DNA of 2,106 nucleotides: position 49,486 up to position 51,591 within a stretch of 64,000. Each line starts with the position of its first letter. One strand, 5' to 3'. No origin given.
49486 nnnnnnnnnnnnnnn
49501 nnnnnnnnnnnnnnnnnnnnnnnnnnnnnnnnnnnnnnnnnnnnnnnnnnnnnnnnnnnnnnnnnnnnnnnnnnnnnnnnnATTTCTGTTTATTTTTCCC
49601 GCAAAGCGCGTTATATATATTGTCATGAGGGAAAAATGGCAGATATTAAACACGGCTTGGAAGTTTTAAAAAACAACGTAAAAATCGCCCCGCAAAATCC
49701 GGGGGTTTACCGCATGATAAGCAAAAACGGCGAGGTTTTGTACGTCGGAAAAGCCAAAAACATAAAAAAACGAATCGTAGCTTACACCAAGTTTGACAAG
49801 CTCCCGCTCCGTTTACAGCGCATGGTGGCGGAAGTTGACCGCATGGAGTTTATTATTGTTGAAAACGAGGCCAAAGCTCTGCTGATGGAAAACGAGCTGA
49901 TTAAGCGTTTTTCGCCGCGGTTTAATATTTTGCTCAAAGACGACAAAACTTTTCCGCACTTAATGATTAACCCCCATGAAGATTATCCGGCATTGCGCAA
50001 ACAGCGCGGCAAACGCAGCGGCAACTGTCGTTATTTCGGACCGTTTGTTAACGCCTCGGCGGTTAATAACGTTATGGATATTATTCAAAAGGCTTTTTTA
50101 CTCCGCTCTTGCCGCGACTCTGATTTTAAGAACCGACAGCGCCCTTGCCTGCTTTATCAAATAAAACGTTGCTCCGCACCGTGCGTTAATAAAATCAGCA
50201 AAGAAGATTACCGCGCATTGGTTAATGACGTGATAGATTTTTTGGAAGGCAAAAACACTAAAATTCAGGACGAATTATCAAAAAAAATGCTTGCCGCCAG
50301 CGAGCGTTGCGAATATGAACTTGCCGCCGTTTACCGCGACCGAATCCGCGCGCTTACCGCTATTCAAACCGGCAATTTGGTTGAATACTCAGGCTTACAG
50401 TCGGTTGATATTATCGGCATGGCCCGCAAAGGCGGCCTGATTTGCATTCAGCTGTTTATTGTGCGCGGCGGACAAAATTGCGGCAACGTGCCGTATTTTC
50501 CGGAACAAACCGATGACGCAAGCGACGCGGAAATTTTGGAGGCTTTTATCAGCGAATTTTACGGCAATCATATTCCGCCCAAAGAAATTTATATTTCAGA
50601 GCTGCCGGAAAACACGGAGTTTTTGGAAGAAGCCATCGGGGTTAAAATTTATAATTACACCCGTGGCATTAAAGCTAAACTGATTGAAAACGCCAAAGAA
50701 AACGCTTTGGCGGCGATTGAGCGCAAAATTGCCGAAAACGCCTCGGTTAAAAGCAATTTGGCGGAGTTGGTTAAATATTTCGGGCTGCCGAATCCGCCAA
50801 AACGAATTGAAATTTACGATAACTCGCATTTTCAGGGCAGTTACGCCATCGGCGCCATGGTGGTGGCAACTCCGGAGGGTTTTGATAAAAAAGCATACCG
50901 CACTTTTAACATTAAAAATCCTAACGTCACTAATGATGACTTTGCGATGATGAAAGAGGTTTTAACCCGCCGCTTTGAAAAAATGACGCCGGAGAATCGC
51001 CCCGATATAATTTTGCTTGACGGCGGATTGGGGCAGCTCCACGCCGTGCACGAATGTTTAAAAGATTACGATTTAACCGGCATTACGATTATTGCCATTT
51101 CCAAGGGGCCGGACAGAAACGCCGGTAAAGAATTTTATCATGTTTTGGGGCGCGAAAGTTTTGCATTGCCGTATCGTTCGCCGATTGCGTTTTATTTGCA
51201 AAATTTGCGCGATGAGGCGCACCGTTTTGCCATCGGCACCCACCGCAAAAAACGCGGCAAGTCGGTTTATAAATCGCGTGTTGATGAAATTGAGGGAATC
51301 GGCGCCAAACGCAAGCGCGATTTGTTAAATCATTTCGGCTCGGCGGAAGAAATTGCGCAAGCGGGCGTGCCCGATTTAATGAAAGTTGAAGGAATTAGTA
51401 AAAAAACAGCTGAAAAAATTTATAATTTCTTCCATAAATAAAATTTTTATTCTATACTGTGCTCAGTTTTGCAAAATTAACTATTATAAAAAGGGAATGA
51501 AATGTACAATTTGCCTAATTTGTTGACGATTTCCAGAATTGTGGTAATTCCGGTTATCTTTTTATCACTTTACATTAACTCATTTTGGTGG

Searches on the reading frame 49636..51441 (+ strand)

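Call 6: search_protein_families(library=pfam, proteins=[window:49636-51441:+], max_evalue=0.01)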
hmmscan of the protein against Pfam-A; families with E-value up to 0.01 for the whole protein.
window:49636-51441:+ (601 aa): 8 families
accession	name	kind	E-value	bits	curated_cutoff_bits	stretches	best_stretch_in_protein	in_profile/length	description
PF08459.17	UvrC_RNaseH_dom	-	1.3e-47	162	22.3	1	380-533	2-159/159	UvrC RNAse H endonuclease domain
PF22920.2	UvrC_RNaseH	-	1.3e-28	99.7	24.3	1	257-364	2-116/116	UvrC Ribonuclease H-like domain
PF14520.12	HHH_5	-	3.5e-12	47.1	27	1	549-598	4-54/57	Helix-hairpin-helix domain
PF01541.30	GIY-YIG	-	1.4e-09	38.6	22.6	1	22-94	2-74/78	GIY-YIG catalytic domain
PF12826.13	HHH_2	-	6.4e-08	33.1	27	1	552-601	8-57/64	Helix-hairpin-helix motif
PF02151.25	UVR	-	4.1e-07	30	21.5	1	209-240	2-33/36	UvrB/uvrC motif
PF00633.29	HHH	-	7.3e-06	26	24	1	571-598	3-30/30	Helix-hairpin-helix motif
PF24348.1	DUF7508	-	0.0092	16.6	26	0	12-41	12-41/79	Domain of unknown function (DUF7508)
